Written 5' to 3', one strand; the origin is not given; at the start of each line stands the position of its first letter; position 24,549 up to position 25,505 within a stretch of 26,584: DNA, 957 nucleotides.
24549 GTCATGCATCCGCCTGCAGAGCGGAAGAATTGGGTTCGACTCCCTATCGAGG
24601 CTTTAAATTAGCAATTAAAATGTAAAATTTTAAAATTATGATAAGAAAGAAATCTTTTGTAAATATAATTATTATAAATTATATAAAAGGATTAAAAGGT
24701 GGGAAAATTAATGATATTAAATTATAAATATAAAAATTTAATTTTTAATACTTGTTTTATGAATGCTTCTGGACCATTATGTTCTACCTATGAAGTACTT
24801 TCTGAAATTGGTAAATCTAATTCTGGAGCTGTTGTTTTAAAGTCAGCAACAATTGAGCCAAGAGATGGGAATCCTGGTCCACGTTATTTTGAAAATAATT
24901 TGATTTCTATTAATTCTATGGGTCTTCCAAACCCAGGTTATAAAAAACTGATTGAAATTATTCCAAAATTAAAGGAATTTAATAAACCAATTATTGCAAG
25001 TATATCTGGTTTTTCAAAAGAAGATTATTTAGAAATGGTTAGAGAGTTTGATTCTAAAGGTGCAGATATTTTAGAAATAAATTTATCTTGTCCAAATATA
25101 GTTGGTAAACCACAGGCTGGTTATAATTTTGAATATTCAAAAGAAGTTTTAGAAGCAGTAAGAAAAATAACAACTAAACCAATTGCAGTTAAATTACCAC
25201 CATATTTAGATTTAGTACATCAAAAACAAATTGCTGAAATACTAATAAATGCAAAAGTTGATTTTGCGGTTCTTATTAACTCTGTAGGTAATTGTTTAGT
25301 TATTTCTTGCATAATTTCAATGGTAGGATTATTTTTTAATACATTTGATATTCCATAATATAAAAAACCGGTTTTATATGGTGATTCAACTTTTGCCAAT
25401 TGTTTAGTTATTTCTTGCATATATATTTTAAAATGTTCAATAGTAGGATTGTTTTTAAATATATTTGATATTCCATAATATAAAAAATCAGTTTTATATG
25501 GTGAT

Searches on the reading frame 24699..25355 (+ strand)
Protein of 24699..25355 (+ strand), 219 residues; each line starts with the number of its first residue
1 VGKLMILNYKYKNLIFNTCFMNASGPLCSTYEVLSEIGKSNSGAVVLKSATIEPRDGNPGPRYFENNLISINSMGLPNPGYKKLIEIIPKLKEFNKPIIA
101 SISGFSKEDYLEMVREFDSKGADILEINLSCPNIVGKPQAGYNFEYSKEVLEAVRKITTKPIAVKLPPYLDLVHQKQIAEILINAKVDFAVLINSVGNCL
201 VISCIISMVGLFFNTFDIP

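Call 54: search_protein_families(library=pfam, proteins=[window:24699-25355:+], max_evalue=0.01)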
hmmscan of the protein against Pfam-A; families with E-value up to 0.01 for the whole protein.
window:24699-25355:+ (219 aa): 1 family
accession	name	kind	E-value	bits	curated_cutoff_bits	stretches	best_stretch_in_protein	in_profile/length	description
PF01180.27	DHO_dh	-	6.2e-44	150.8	27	1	7-202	2-201/291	Dihydroorotate dehydrogenase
